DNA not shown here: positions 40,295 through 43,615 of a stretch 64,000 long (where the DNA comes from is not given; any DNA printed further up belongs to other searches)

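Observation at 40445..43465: Internally duplicated PilB/GspE ATPase: two complete secretion-ATPase modules in one polypeptide, with no other pilus or secretion genes nearby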

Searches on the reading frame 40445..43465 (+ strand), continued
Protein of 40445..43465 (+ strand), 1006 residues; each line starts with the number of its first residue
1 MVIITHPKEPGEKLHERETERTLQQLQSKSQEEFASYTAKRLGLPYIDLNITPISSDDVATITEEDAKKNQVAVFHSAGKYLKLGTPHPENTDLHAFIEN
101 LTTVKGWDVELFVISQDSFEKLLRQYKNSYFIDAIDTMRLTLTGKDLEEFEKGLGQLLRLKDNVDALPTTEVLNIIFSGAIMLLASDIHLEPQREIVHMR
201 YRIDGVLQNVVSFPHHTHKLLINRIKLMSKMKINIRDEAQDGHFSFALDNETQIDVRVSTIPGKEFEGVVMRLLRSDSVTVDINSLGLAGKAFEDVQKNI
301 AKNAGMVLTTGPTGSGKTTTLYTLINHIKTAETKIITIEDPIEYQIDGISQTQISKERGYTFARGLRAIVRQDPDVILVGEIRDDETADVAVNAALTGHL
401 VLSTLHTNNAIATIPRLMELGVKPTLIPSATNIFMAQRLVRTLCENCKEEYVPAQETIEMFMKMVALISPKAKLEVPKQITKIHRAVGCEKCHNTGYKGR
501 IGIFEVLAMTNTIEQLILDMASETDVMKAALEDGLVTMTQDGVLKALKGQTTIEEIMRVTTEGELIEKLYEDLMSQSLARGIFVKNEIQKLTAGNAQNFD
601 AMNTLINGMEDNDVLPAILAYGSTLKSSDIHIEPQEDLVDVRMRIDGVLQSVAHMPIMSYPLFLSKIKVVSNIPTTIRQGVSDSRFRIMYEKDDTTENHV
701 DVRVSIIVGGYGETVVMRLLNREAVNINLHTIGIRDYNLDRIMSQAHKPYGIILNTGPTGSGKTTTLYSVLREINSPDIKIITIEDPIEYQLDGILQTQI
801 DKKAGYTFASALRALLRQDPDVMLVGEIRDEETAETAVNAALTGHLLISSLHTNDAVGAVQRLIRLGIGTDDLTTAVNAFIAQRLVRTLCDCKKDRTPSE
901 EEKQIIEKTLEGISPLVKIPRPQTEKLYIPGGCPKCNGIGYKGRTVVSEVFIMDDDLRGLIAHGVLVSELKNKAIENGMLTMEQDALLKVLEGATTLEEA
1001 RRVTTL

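Call 71: predict_structure(alignment_id=A2)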
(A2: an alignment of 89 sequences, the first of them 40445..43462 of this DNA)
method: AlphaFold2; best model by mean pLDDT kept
length: 1006 residues; sequences in the alignment: 89
mean_pLDDT: 81.8   pTM: 0.57
mean pLDDT of the five models: 81.8, 80.5, 79.0, 75.7, 73.5
residues with pLDDT >= 90: 217; 70-90: 645; 50-70: 120; < 50: 24
segments of 3 or more residues with pLDDT < 50: 1-12, 573-579, 723-726
pLDDT, mean of each block of 10 residues (from residue 1): 46 59 62 82 83 80 86 87 89 86 86 89 73 63 67 73 78 85 85 86 81 86 89 84 77 80 85 77 85 91 89 84 87 85 75 78 87 90 90 93 90 92 91 93 89 80 76 79 82 80 92 88 83 87 91 86 63 44 82 83 87 88 83 90 78 88 85 64 75 63 78 83 58 87 91 86 84 77 68 61 66 71 85 86 90 88 90 91 90 88 88 86 84 76 87 91 88 92 92 89 76
secondary structure, 60 per line:
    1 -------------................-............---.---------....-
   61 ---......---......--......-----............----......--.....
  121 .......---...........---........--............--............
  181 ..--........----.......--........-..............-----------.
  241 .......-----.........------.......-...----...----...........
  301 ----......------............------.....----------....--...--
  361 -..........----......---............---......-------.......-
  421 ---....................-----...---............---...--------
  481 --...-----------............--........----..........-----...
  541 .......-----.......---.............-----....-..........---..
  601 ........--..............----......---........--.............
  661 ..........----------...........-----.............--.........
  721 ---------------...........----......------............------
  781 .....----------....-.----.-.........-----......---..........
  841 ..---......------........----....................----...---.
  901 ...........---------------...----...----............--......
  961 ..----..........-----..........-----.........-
elements in order (helices of 4 or more, strands of 3 or more residues): H14-29 H31-42 H56-59 H64-69 E73-78 E81-86 H92-103 E108-113 H116-127 H131-141 H145-152 H155-166 H169-182 E185-192 E197-203 E206-213 H215-228 E240-247 E253-261 E268-274 H290-300 E305-310 H317-328 E335-339 E350-353 H362-371 E376-381 H385-396 E400-405 H413-419 H424-430 E431-443 E449-451 H455-466 E483-485 E497-508 H511-518 H523-532 H538-547 H553-559 H563-575 E581-584 H586-595 H599-608 H611-624 E629-634 E638-645 E648-656 H657-670 E681-691 E697-709 E712-720 H736-746 E751-756 H763-774 E781-785 E796-799 H808-816 E822-827 H831-842 E846-851 H858-865 H870-876 E877-889 E894-896 H900-911 E927-929 E941-952 H955-962 H967-976 H982-991 H997-1005

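Call 76: find_encoding_contigs(protein=P0130, flank=6000, max_places=1)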
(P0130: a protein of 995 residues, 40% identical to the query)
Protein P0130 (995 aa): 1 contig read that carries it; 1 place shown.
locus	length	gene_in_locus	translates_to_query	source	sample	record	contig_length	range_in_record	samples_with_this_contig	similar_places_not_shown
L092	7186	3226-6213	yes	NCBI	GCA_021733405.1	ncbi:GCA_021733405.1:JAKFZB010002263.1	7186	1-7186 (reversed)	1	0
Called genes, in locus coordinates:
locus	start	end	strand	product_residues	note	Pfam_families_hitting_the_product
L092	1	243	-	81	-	?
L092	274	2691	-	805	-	PF02739:5_3_exonuc_N, PF01367:5_3_exonuc, PF00476:DNA_pol_A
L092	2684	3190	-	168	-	PF02367:TsaE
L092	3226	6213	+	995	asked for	PF00437:T2SSE, PF20720:nSTAND3 (faint), PF02399:Herpes_ori_bp (faint), PF25199:nSTAND_NTPase5 (faint), PF02492:cobW (faint), PF13173:AAA_14 (faint), PF13401:AAA_22 (faint), PF00437:T2SSE, +1 more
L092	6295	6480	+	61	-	-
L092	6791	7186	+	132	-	?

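Call 77: find_encoding_contigs(protein=P0151, flank=6000, max_places=2)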
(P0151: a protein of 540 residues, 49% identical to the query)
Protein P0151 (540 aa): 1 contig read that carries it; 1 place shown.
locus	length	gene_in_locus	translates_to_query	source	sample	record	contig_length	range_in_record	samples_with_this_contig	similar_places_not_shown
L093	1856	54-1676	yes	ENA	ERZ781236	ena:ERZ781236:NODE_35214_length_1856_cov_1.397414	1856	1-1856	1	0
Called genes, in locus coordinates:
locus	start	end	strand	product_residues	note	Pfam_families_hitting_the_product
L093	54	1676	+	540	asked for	PF00437:T2SSE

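Call 87: fold_search(model_id=the predicted structure, library=pdb)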
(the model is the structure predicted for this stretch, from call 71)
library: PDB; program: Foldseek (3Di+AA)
matches with E <= 10: 1658; with E <= 0.001: 289
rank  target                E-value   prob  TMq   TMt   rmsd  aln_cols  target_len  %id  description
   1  4pht_C                5.4e-43  1.00  0.26  0.58  20.8       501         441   37  ATPase GspE in complex with the cytoplasmic domain of GspL from the Vibrio vulnificus type II Secretion system (released 2014-11-26)
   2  4pht_B                8.7e-43  1.00  0.26  0.58  21.3       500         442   37  ATPase GspE in complex with the cytoplasmic domain of GspL from the Vibrio vulnificus type II Secretion system (released 2014-11-26)
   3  4pht_A                1.0e-42  1.00  0.26  0.58  21.1       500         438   38  ATPase GspE in complex with the cytoplasmic domain of GspL from the Vibrio vulnificus type II Secretion system (released 2014-11-26)
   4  5oiu_B                1.8e-42  1.00  0.36  0.92   2.6       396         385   41  Crystal structure of PilF type IV pilus assembly ATPase from Thermus thermophilus (released 2018-08-08)
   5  5tsh_E                2.2e-42  1.00  0.36  0.88   3.4       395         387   42  PilB from Geobacter metallireducens bound to AMP-PNP (released 2017-05-17)
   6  5zfr_B                5.5e-42  1.00  0.35  0.85   3.4       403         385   42  Crystal structure of PilB, an extension ATPase motor of Type IV pilus, from Geobacter sulfurreducens (released 2018-09-19)
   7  5it5_A                9.9e-42  1.00  0.36  0.91   2.8       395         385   41  Thermus thermophilus PilB core ATPase region (released 2016-10-19)
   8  5oiu_C                2.3e-41  1.00  0.32  0.76   5.2       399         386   40  Crystal structure of PilF type IV pilus assembly ATPase from Thermus thermophilus (released 2018-08-08)
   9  5zfr_C                3.2e-41  1.00  0.33  0.79   5.0       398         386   42  Crystal structure of PilB, an extension ATPase motor of Type IV pilus, from Geobacter sulfurreducens (released 2018-09-19)
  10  5tsg_B                5.2e-41  1.00  0.36  0.92   2.9       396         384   42  PilB from Geobacter metallireducens bound to ADP (released 2017-05-17)
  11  5tsh_F                7.2e-41  1.00  0.35  0.89   3.4       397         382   42  PilB from Geobacter metallireducens bound to AMP-PNP (released 2017-05-17)
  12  5zfr_A                1.1e-40  1.00  0.36  0.90   2.6       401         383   42  Crystal structure of PilB, an extension ATPase motor of Type IV pilus, from Geobacter sulfurreducens (released 2018-09-19)
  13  6olj_A                2.0e-40  1.00  0.36  0.90   2.8       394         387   43  CryoEM structure of PilB from Geobacter metallireducens: C2ccocco conformation (released 2019-11-20)
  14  5tsh_C                4.1e-40  1.00  0.35  0.87   3.3       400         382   39  PilB from Geobacter metallireducens bound to AMP-PNP (released 2017-05-17)
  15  1p9w                  7.3e-40  1.00  0.34  0.82   4.7       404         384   41  Crystal Structure of Vibrio cholerae putative NTPase EpsE (released 2003-10-14)
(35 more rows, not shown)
